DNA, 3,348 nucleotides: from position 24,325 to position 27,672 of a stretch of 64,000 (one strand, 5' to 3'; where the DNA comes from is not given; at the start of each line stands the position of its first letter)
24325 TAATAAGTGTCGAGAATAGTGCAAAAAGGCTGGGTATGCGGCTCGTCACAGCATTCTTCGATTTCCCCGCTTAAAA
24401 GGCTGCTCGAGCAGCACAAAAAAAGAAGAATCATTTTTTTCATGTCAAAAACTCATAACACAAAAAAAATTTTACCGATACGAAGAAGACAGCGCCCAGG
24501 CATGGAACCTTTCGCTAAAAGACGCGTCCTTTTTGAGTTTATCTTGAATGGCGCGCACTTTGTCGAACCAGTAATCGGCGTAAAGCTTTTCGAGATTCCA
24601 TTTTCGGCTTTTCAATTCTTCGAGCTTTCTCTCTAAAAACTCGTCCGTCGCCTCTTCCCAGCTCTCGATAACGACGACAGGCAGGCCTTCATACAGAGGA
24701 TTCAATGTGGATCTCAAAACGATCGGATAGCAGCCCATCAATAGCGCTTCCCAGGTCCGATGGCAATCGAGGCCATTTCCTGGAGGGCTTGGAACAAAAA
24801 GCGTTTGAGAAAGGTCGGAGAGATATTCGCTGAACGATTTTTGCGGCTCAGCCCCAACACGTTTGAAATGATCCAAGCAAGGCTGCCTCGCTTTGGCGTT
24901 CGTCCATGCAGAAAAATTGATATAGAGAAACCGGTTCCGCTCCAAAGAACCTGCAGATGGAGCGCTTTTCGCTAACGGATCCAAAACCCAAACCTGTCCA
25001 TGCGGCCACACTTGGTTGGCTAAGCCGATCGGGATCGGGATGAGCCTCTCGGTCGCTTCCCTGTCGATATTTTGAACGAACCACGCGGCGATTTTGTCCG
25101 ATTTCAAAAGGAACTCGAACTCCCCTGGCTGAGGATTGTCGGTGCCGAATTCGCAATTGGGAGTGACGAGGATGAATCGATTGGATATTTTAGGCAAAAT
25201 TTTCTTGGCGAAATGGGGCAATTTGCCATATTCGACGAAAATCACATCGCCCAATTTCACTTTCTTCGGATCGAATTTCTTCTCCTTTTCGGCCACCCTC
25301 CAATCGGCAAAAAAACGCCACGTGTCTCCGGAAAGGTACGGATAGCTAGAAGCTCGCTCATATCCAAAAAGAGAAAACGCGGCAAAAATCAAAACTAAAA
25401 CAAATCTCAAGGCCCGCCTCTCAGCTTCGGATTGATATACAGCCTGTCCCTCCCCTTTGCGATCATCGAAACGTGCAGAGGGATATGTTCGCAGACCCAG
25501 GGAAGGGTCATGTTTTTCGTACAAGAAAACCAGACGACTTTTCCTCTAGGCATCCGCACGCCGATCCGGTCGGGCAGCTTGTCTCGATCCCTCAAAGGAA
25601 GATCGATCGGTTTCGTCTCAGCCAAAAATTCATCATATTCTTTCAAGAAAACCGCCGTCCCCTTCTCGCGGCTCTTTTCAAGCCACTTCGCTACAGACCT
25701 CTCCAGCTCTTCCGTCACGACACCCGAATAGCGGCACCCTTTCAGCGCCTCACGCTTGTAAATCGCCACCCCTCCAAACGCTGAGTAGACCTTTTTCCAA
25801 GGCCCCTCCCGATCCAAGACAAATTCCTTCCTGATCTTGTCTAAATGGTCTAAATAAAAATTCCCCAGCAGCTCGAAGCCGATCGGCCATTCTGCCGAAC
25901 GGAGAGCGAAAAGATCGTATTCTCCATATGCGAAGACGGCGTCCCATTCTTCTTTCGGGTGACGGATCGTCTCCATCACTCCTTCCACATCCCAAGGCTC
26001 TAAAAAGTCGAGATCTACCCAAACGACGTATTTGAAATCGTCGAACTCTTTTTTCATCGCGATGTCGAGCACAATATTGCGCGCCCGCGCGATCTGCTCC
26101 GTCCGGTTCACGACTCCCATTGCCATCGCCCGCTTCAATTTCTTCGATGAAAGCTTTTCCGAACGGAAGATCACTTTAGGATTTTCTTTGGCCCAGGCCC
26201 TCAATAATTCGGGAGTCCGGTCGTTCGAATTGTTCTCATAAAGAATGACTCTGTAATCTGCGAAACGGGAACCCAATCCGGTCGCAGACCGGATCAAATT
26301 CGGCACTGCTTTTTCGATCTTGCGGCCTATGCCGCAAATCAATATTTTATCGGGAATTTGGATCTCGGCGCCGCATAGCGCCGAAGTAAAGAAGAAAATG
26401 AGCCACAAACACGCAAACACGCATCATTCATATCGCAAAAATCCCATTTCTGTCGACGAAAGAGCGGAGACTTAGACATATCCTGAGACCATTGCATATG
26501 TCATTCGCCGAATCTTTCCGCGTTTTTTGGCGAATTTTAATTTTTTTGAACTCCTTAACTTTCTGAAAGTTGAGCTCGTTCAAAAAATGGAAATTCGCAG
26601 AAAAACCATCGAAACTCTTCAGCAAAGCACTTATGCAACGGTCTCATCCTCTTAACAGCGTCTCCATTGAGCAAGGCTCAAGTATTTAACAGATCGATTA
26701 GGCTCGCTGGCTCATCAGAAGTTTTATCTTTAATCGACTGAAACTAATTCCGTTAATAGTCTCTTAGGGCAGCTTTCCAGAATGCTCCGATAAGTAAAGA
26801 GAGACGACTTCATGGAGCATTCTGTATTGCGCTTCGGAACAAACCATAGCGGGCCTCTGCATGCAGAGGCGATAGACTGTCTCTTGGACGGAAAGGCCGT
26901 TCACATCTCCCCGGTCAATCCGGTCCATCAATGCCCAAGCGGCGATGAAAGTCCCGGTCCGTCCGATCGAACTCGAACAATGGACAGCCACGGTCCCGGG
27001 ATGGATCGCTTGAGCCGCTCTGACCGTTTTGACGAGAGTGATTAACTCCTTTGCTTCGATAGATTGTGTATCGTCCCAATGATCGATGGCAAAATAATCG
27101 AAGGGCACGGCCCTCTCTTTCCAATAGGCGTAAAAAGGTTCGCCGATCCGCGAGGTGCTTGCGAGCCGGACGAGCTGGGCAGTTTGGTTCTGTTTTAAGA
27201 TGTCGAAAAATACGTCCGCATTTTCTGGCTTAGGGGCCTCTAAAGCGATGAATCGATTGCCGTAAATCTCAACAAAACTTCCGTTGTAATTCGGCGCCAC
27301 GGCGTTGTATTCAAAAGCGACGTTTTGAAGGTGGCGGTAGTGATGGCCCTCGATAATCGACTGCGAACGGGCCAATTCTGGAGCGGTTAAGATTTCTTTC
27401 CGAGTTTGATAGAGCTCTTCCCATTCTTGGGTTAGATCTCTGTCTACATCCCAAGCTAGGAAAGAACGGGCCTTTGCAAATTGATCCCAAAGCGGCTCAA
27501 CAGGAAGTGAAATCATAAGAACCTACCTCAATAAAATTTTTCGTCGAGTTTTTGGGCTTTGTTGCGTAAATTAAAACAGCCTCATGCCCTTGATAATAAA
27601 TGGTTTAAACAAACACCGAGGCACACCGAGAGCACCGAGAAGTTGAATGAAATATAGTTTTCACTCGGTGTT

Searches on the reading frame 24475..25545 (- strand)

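Call 16: search_protein_families(library=pfam, proteins=[window:24475-25545:-], max_evalue=0.001)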
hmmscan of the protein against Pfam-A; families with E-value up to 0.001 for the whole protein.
window:24475-25545:- (357 aa): 1 family
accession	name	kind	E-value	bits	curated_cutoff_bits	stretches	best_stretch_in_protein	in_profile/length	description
PF24785.1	RXYLT1_C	-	0.00013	21.9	27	1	230-278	59-107/187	RXYLT1 C-terminal domain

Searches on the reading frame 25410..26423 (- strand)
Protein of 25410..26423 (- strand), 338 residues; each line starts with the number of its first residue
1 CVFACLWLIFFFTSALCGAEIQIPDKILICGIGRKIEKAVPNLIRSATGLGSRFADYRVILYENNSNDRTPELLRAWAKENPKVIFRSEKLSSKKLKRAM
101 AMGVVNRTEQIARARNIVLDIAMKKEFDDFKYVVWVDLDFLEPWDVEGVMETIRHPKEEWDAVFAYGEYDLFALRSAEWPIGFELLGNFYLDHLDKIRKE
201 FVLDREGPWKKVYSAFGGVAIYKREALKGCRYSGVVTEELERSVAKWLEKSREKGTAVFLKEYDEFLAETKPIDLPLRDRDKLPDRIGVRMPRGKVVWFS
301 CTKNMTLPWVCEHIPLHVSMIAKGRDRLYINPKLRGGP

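Call 16: search_protein_families(library=pfam, proteins=[window:25410-26423:-], max_evalue=0.001)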
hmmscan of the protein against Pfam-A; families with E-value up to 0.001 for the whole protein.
window:25410-26423:- (338 aa): 2 families
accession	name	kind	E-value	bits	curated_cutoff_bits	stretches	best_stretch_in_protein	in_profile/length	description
PF00535.33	Glycos_transf_2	-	2.1e-05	25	23.3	0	37-88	10-59/168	Glycosyl transferase family 2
PF11735.13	CAP59_mtransfer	-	3.1e-05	24.2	28.8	1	43-178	18-167/242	Cryptococcal mannosyltransferase 1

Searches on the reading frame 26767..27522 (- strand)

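Call 24: search_protein_families(library=pfam, proteins=[window:26767-27522:-], max_evalue=0.001)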
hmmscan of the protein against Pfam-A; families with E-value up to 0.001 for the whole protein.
window:26767-27522:- (252 aa): 3 families
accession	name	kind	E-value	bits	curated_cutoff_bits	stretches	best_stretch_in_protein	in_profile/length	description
PF00102.32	Y_phosphatase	-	3.3e-21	76.4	20.9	1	144-240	137-232/234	Protein-tyrosine phosphatase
PF00782.25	DSPc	-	2.1e-06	28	33.5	1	134-238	33-129/133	Dual specificity phosphatase, catalytic domain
PF22785.1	Tc-R-P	-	2e-05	25.5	27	1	150-197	55-101/106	Polymorphic toxin system, DSP-PTPase phosphatase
